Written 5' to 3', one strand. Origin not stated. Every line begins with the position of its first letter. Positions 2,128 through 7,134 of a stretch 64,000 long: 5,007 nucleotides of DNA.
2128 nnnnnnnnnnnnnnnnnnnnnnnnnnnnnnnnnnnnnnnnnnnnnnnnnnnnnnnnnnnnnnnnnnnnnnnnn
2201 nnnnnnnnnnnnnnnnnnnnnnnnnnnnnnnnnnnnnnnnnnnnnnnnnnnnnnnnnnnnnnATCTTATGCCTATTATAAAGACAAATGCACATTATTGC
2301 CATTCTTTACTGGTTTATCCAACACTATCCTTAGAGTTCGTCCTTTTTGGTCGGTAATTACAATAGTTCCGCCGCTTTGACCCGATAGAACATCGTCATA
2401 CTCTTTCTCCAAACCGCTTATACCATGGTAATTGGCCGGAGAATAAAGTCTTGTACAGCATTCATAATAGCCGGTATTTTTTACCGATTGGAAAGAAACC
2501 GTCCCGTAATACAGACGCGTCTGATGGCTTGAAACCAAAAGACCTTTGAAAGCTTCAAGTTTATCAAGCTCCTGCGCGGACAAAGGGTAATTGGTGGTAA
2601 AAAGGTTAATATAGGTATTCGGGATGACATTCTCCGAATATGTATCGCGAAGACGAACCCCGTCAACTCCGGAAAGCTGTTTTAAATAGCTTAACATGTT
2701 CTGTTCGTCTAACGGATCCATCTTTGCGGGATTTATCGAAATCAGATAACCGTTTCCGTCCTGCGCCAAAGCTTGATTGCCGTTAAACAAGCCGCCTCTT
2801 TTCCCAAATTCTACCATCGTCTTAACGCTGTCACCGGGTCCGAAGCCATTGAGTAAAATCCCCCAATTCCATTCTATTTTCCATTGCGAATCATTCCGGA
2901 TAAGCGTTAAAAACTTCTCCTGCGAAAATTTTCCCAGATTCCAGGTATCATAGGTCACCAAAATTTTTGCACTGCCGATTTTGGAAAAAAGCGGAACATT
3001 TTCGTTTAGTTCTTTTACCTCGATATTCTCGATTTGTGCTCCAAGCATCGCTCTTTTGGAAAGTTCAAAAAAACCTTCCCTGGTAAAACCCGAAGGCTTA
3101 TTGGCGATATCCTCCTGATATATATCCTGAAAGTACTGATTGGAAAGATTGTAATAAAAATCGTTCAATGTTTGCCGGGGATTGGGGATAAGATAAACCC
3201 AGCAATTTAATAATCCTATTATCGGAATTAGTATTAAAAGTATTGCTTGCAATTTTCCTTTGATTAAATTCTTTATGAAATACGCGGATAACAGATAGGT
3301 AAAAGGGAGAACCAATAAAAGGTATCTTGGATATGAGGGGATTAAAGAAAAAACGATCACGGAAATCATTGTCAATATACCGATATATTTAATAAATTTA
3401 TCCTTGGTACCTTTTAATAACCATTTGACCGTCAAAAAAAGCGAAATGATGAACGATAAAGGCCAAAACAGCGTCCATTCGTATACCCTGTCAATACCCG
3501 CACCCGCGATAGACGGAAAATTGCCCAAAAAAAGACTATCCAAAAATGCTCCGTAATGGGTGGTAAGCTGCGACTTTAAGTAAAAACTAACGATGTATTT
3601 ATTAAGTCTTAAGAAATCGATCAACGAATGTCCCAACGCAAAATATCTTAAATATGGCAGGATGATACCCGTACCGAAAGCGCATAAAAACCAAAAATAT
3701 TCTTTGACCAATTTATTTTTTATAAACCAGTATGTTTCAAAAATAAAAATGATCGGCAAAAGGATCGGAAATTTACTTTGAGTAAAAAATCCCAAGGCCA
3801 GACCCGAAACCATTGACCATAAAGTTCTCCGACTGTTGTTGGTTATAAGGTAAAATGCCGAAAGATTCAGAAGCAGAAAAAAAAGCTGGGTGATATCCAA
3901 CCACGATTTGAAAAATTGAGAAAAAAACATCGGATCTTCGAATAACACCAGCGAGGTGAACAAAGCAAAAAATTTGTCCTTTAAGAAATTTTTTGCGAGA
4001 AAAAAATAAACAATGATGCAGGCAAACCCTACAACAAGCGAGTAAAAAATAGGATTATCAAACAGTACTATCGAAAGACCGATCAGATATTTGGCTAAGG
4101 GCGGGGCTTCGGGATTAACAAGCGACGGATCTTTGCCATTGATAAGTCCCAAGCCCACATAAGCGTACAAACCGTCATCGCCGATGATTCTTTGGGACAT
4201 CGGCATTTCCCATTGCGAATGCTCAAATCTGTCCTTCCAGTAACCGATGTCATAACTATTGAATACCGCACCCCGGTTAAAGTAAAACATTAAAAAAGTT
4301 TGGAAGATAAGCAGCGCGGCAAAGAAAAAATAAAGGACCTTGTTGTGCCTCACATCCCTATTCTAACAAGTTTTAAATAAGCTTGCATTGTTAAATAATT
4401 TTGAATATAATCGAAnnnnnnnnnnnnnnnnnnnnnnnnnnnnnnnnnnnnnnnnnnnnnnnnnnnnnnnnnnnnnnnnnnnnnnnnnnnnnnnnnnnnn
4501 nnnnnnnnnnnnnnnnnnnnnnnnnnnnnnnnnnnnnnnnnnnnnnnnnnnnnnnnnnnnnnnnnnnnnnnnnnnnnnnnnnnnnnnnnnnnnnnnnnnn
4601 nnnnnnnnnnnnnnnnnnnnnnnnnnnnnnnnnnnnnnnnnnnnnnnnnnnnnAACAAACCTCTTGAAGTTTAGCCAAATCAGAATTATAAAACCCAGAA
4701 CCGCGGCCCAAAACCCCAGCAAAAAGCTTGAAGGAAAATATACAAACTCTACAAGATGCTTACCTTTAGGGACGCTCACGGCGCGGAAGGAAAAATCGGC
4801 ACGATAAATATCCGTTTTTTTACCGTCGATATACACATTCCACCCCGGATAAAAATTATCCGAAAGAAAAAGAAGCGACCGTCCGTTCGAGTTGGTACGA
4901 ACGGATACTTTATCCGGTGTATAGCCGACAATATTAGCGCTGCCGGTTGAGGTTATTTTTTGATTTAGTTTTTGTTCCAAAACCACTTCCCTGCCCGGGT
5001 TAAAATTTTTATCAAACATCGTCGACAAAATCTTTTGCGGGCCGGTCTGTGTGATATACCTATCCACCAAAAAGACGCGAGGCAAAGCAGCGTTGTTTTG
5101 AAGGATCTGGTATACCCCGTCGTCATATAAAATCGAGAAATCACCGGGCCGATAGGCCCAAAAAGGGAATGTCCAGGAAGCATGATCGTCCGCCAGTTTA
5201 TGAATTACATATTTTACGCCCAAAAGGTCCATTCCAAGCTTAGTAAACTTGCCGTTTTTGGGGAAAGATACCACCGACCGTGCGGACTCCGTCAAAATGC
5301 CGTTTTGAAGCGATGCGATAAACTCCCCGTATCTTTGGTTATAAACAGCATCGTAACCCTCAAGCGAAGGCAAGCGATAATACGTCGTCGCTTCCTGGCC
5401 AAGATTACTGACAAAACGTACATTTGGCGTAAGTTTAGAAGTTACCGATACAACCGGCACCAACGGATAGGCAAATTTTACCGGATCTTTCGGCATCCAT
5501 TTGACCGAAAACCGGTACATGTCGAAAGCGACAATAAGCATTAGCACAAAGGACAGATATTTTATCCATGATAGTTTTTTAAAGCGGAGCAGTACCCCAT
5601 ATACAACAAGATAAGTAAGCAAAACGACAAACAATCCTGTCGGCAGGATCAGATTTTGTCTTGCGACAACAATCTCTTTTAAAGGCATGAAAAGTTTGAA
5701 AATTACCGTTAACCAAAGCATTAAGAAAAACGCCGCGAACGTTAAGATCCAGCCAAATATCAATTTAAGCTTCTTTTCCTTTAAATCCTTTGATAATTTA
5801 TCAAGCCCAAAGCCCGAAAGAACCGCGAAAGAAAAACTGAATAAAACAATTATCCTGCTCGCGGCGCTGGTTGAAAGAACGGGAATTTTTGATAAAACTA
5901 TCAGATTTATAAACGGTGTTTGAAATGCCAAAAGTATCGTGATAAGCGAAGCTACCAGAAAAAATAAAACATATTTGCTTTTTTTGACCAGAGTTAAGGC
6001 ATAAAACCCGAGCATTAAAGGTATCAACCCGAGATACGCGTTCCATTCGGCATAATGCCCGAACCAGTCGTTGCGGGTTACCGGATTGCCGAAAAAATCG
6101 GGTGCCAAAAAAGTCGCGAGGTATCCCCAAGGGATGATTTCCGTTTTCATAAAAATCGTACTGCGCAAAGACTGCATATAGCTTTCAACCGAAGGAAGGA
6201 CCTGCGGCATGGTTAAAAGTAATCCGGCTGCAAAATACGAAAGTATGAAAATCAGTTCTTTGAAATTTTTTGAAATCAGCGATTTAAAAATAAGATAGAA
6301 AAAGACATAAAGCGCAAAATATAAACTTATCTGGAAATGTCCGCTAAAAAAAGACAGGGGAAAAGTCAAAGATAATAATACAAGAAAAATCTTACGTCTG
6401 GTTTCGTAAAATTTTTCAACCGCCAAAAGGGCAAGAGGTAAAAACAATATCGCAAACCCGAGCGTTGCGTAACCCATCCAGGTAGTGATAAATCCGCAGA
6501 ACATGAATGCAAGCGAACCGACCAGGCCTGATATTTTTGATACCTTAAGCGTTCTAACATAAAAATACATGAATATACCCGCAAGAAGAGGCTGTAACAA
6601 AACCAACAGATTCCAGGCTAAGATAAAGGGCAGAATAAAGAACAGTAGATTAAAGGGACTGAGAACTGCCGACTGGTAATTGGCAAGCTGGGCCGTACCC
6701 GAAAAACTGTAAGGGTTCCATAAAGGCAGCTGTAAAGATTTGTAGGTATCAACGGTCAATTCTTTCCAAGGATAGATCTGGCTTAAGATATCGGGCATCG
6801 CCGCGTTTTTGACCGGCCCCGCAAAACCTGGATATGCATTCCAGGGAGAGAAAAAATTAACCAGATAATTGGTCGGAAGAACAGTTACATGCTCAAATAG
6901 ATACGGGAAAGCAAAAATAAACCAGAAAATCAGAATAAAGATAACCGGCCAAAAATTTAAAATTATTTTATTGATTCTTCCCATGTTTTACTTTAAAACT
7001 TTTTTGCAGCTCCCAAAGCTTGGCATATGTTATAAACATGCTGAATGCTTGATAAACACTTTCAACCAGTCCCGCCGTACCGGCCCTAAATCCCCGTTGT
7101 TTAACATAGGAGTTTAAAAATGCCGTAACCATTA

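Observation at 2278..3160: GT39-type glycosyltransferase fused to a PBP-dimerisation/MecA_N-like domain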

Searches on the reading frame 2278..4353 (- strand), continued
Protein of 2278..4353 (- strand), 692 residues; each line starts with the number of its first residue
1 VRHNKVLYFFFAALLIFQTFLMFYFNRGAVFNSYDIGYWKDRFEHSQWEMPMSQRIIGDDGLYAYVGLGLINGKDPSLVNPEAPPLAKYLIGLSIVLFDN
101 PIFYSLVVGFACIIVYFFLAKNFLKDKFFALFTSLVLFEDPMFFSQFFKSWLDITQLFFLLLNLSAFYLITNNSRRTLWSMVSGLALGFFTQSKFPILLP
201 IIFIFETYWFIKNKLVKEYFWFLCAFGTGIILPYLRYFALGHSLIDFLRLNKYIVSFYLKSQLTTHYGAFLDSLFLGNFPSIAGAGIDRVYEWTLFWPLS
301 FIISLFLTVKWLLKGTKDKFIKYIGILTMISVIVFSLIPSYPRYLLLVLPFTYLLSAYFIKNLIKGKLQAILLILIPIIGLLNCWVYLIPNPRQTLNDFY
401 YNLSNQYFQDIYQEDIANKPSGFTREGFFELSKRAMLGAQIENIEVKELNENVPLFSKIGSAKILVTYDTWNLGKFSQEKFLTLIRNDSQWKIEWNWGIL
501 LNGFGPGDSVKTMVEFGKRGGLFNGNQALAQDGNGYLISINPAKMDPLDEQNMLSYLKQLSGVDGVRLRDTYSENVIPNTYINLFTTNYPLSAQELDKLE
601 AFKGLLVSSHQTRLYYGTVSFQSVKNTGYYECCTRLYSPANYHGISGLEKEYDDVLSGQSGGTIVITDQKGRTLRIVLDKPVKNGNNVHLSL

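Call 64: find_encoding_contigs(protein=P0039, flank=10000, max_places=1)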
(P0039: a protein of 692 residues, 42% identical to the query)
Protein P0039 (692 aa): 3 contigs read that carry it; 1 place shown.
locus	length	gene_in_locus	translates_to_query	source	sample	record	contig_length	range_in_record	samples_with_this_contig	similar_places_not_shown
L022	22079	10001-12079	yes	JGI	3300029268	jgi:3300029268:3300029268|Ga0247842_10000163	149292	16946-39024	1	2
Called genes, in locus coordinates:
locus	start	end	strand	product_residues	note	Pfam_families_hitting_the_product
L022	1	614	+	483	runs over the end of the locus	PF10131:PTPS_related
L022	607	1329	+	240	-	PF00535:Glycos_transf_2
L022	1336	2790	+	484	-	PF01943:Polysacc_synt, PF13440:Polysacc_synt_3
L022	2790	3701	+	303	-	PF00535:Glycos_transf_2, PF10111:Glyco_tranf_2_2 (weak)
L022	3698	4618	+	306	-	PF00535:Glycos_transf_2, PF13641:Glyco_tranf_2_3, PF13632:Glyco_trans_2_3 (faint)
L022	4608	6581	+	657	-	-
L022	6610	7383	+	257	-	PF00535:Glycos_transf_2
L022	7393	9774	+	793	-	PF09586:YfhO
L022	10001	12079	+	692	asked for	PF03717:PBP_dimer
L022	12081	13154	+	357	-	PF00534:Glycos_transf_1, PF13692:Glyco_trans_1_4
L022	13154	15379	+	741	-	PF09586:YfhO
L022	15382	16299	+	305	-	PF00535:Glycos_transf_2, PF10111:Glyco_tranf_2_2 (faint), PF13641:Glyco_tranf_2_3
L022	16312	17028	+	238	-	PF00535:Glycos_transf_2, PF10111:Glyco_tranf_2_2, PF13641:Glyco_tranf_2_3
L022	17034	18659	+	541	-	PF13231:PMT_2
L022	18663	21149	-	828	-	PF09586:YfhO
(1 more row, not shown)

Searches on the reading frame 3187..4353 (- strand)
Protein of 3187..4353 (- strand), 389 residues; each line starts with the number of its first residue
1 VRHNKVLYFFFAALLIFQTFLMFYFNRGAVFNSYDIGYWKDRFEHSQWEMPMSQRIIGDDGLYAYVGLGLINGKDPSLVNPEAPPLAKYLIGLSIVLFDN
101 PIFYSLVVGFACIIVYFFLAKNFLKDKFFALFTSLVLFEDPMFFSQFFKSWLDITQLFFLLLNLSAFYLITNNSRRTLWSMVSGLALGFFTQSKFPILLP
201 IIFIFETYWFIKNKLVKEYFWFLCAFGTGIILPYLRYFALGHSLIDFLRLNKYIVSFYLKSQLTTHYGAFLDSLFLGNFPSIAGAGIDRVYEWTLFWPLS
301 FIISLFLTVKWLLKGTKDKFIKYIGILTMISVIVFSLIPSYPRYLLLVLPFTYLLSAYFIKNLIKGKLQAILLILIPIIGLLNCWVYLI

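Call 52: search_solved_structures(query=A3, max_evalue=10, show_alignments=4)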
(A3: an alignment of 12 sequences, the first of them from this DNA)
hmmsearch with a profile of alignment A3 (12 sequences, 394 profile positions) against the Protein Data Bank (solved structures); distinct sequences matched with E-value up to 10: 0.

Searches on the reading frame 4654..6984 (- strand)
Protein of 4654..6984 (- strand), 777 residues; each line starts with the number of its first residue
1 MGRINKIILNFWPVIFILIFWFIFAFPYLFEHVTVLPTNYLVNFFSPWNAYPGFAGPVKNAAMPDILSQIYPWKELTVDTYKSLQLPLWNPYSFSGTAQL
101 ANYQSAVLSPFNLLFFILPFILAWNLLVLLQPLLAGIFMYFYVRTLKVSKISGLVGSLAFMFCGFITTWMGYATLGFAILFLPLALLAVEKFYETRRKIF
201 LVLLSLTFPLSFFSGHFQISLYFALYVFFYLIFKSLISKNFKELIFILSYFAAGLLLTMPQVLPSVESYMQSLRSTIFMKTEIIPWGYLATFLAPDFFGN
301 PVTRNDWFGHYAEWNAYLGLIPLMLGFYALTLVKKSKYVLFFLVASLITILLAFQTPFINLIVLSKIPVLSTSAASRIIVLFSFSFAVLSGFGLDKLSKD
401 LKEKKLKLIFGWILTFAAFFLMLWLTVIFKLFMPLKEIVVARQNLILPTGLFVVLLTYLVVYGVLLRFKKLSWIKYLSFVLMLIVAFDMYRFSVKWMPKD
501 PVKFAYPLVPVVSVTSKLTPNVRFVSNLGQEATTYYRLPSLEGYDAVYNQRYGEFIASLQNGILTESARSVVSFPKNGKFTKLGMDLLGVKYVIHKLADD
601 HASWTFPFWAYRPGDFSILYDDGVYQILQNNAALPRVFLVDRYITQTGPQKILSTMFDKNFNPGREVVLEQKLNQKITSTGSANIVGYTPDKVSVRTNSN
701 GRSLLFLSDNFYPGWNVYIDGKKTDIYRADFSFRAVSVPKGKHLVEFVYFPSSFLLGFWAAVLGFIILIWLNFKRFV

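Call 12: search_protein_families(library=pfam, proteins=[window:4654-6984:-], max_evalue=0.001)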
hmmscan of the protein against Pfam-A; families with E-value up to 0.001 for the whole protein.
window:4654-6984:- (777 aa): 1 family
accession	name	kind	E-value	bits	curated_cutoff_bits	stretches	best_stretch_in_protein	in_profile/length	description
PF09586.16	YfhO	-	5.3e-24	85.1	28.5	2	671-758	742-832/835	Bacterial membrane protein YfhO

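Call 54: search_protein_families(library=ncbifam, proteins=[window:4654-6984:-], max_evalue=0.00001)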
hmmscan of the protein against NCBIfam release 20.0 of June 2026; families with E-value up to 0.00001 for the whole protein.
window:4654-6984:- (777 aa): 2 families
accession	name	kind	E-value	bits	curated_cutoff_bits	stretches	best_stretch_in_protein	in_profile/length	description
NF047589.1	GlcsyltransPgfM1Strep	equivalog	9e-08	30.6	1400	1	668-773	852-952/955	glycosyltransferase PgfM1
NF047590.1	GlcsyltransPgfM2Strep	equivalog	1.4e-06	26.8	1500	1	697-772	802-877/884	glycosyltransferase PgfM2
